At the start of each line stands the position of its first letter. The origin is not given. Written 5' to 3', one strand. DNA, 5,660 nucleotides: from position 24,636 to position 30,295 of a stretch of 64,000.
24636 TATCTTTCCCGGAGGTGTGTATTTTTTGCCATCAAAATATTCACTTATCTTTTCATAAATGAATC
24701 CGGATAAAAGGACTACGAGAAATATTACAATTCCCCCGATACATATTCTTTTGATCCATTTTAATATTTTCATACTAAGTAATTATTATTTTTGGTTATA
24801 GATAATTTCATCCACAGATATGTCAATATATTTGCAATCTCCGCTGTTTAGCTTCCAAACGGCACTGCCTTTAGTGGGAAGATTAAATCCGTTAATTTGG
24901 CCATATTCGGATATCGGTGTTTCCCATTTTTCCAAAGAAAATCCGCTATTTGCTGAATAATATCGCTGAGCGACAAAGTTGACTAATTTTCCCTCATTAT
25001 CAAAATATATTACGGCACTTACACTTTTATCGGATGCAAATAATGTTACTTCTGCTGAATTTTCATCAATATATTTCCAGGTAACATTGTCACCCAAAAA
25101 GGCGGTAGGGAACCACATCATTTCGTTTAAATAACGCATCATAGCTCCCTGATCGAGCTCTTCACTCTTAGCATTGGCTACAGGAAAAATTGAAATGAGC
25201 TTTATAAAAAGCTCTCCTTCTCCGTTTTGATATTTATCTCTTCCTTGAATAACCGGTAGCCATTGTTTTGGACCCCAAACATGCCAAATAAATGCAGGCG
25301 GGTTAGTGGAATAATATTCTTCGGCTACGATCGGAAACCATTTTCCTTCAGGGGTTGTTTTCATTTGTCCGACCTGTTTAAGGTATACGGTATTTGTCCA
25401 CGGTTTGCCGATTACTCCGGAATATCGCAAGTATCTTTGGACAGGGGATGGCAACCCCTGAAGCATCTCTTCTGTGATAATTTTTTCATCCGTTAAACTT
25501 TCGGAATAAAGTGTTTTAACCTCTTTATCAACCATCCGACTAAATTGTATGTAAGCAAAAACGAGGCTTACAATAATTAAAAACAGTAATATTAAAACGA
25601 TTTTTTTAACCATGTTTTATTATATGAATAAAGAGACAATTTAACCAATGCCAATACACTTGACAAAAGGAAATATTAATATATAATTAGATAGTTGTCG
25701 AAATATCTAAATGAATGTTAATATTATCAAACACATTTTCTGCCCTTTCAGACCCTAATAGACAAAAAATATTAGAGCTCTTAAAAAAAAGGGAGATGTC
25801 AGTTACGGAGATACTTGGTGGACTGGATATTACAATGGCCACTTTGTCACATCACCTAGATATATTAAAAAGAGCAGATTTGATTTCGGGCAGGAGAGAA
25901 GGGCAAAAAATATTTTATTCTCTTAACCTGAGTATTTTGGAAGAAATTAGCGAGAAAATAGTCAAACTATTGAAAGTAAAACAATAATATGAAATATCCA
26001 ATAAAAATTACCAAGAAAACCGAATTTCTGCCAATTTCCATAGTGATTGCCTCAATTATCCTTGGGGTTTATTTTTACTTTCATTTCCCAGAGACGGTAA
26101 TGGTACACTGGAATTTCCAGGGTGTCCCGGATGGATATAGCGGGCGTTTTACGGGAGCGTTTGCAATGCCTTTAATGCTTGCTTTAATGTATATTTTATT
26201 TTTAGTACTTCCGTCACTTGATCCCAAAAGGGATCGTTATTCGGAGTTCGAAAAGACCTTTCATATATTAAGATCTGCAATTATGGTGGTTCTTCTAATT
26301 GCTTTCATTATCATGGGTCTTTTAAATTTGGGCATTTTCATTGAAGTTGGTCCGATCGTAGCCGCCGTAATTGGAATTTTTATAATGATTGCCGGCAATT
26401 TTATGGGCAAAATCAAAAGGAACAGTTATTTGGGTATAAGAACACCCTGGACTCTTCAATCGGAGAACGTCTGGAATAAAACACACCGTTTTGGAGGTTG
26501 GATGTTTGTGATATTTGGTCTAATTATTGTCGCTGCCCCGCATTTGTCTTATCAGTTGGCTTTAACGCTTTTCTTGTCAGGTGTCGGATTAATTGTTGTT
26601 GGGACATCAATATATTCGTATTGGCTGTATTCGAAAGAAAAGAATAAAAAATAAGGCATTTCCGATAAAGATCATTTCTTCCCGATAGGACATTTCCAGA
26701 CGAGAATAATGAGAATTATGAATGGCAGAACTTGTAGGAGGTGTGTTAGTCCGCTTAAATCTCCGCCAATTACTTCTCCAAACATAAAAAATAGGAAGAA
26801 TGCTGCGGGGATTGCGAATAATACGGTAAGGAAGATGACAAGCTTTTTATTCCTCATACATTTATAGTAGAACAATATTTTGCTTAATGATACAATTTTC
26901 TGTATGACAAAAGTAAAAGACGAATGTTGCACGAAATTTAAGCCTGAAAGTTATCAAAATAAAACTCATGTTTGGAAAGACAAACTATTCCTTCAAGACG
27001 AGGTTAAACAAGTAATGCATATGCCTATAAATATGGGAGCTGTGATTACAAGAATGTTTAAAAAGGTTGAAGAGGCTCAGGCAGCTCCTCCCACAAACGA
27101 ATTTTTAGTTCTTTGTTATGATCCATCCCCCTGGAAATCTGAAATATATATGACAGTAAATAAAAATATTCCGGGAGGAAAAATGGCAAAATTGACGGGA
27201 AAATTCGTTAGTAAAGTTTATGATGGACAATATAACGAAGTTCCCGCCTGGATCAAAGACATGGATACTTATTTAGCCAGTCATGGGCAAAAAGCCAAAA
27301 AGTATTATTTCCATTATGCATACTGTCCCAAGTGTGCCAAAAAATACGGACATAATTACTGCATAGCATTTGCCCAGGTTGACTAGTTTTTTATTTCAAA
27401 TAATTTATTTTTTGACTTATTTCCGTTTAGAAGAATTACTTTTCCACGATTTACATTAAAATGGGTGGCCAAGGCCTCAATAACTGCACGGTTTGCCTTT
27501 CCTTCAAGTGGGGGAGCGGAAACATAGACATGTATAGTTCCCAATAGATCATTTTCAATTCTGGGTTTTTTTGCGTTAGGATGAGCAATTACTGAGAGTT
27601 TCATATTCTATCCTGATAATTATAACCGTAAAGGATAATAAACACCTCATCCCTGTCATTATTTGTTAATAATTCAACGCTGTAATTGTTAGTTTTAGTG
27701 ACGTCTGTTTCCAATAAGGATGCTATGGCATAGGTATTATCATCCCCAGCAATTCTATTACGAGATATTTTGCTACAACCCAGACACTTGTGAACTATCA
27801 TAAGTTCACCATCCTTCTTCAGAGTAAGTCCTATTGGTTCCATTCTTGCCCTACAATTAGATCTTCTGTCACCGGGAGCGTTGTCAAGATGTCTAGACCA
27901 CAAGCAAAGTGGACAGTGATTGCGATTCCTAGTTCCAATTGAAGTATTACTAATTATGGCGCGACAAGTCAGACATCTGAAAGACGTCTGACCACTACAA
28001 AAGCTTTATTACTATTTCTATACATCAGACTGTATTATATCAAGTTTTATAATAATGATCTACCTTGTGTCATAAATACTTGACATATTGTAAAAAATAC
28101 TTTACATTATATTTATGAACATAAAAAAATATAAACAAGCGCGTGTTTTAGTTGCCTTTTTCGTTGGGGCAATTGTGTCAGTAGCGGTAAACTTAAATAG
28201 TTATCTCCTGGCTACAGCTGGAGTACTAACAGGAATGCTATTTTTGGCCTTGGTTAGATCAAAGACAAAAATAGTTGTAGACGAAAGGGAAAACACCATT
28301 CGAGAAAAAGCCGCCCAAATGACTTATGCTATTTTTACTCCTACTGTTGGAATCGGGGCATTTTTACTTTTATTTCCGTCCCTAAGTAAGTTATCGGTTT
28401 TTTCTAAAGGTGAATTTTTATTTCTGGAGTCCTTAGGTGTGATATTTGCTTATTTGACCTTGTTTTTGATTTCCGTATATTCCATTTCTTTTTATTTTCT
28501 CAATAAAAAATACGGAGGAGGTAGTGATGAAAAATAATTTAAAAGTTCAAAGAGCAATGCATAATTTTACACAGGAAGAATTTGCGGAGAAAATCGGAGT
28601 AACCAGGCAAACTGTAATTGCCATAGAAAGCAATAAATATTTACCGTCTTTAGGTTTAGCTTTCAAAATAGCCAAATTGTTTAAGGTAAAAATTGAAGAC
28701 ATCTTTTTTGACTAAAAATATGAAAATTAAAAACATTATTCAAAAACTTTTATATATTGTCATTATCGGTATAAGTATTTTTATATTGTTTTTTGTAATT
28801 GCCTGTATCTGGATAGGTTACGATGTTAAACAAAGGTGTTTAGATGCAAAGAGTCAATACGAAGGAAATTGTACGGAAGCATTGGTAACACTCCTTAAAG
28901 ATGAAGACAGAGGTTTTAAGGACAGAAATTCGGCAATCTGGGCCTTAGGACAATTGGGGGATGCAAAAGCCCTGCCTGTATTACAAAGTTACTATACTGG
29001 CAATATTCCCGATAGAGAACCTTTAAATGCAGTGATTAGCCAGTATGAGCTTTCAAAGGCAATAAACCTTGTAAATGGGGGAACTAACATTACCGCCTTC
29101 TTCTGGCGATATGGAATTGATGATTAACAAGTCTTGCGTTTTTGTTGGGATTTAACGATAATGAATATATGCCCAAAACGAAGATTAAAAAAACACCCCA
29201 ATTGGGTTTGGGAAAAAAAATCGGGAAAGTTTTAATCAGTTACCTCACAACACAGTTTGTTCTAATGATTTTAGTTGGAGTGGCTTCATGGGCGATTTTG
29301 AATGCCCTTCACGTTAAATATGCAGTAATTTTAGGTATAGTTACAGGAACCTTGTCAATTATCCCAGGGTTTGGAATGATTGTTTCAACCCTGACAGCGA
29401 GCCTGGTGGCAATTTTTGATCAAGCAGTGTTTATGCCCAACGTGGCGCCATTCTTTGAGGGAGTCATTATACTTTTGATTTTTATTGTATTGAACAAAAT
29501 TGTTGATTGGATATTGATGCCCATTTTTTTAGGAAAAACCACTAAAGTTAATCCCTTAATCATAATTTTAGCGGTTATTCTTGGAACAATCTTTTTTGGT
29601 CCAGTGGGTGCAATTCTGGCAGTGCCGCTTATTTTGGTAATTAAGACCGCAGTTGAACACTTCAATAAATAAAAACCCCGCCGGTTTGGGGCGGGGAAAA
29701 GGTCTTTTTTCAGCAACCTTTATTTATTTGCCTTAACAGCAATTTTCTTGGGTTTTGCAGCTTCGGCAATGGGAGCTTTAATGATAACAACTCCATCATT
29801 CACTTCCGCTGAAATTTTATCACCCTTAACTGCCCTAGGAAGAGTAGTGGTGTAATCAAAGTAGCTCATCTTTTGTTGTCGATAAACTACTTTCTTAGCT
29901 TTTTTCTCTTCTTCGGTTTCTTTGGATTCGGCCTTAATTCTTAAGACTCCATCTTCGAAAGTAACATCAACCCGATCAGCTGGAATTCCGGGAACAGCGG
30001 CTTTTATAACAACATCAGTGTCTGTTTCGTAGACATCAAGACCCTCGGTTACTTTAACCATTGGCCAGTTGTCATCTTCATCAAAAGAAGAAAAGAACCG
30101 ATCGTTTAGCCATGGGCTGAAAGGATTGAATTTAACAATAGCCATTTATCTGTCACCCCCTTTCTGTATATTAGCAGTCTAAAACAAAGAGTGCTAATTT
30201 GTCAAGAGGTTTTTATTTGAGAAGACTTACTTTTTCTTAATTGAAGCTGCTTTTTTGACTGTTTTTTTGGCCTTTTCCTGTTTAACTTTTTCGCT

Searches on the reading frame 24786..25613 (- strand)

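Call 89: search_protein_families(library=pfam, proteins=[window:24786-25613:-], max_evalue=0.001)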
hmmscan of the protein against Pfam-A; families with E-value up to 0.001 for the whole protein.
window:24786-25613:- (275 aa): 2 families
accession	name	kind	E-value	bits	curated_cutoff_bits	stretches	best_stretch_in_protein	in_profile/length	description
PF20181.5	DUF6544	-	1.4e-76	257.1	25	1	45-264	2-220/221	Family of unknown function (DUF6544)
PF21900.3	DUF6920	-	8.8e-67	225.3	27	1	53-272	2-222/222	Family of unknown function (DUF6920)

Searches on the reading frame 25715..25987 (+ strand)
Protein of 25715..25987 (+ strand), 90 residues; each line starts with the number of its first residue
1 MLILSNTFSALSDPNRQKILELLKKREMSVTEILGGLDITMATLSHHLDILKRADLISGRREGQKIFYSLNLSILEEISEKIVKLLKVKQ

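Call 89: search_protein_families(library=pfam, proteins=[window:25715-25987:+], max_evalue=0.001)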
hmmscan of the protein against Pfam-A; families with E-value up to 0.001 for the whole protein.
window:25715-25987:+ (90 aa): 3 families
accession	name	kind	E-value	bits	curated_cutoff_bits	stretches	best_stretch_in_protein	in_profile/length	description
PF12840.13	HTH_20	-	8.3e-14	51.7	27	1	11-58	1-49/51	Helix-turn-helix domain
PF01022.26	HTH_5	-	5.9e-12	45.7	22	1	13-58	1-46/47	Bacterial regulatory protein, arsR family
PF21476.4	PF0610-like_N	-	0.00012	22.7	33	1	16-52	3-39/50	PF0610-like, N-terminal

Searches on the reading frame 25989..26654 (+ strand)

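Call 89: search_protein_families(library=pfam, proteins=[window:25989-26654:+], max_evalue=0.001)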
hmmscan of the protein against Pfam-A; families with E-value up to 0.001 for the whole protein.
window:25989-26654:+ (221 aa): 2 families
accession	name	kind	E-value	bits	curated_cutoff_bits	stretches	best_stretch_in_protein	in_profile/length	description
PF13630.11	SdpI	-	1.1e-19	70.7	28.2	1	141-209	1-70/71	SdpI/YfhL protein family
PF07853.16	DUF1648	-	1.3e-14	54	28.7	1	18-64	2-48/49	Domain of unknown function (DUF1648)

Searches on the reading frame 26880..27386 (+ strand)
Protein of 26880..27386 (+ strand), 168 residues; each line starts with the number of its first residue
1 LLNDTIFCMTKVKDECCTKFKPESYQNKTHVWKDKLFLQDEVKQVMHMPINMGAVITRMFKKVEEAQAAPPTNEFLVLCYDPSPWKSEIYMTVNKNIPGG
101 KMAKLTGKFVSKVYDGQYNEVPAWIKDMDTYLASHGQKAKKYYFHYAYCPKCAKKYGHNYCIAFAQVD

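Call 89: search_protein_families(library=pfam, proteins=[window:26880-27386:+], max_evalue=0.001)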
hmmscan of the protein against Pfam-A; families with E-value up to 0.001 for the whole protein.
window:26880-27386:+ (168 aa): 1 family
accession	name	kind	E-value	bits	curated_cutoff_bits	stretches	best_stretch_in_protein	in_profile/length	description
PF20603.3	Bact_hydrolase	-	4.9e-55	186.3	27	1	11-167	5-160/160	Bacterial hydrolase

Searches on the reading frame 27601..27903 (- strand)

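Call 89: search_protein_families(library=pfam, proteins=[window:27601-27903:-], max_evalue=0.001)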
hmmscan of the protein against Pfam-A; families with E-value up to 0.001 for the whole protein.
window:27601-27903:- (100 aa): 1 family
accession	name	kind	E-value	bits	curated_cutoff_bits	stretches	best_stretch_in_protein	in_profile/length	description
PF12647.12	RNHCP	-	7.3e-20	71.2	24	1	1-59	30-88/90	RNHCP domain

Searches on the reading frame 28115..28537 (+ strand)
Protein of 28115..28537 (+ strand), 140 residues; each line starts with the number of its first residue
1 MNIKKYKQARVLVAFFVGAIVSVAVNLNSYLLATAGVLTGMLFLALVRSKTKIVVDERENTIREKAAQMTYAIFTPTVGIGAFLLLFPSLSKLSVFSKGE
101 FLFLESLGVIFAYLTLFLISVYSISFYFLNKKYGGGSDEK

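Call 89: search_protein_families(library=pfam, proteins=[window:28115-28537:+], max_evalue=0.001)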
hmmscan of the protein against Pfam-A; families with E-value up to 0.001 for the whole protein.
window:28115-28537:+ (140 aa): 1 family
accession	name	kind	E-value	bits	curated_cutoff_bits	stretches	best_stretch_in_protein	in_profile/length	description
PF09946.14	DUF2178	-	8.9e-11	42.2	22.8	1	12-86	2-77/104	Predicted membrane protein (DUF2178)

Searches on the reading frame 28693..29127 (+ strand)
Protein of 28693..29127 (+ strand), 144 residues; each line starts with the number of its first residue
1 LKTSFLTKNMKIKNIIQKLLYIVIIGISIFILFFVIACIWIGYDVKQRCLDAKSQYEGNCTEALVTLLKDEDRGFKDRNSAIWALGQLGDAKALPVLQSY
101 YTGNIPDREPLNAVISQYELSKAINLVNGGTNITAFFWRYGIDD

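Call 89: search_protein_families(library=pfam, proteins=[window:28693-29127:+], max_evalue=0.001)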
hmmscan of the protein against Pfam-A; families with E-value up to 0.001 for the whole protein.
window:28693-29127:+ (144 aa): 2 families
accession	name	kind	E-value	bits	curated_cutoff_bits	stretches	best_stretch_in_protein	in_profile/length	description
PF13646.12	HEAT_2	-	2.6e-05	24.8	27.7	1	60-101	32-71/88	HEAT repeats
PF03130.22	HEAT_PBS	-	6.9e-05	23.4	20.9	1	78-99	2-23/27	PBS lyase HEAT-like repeat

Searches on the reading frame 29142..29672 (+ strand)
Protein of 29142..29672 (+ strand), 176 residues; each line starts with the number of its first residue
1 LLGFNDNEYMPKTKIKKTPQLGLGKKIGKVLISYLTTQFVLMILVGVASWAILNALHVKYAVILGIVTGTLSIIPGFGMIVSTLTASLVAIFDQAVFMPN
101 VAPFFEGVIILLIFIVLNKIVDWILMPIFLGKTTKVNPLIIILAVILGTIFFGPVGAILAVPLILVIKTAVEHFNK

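Call 89: search_protein_families(library=pfam, proteins=[window:29142-29672:+], max_evalue=0.001)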
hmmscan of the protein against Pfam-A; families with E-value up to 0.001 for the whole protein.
window:29142-29672:+ (176 aa): 1 family
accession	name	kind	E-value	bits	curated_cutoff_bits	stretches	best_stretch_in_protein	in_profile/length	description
PF01594.21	AI-2E_transport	-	6.8e-27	94.9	34.3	1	24-174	184-326/327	AI-2E family transporter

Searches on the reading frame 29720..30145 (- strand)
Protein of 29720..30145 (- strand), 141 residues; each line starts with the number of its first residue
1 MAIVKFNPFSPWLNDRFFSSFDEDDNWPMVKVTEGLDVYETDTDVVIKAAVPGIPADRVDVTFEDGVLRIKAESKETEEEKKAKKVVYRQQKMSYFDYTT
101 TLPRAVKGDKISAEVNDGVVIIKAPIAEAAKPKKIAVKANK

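Call 89: search_protein_families(library=pfam, proteins=[window:29720-30145:-], max_evalue=0.001)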
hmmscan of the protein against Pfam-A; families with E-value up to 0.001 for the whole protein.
window:29720-30145:- (141 aa): 1 family
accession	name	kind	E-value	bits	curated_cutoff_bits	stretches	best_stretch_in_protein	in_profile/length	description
PF00011.27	HSP20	-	6.5e-16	58.7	20.8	1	38-137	2-101/102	Hsp20/alpha crystallin family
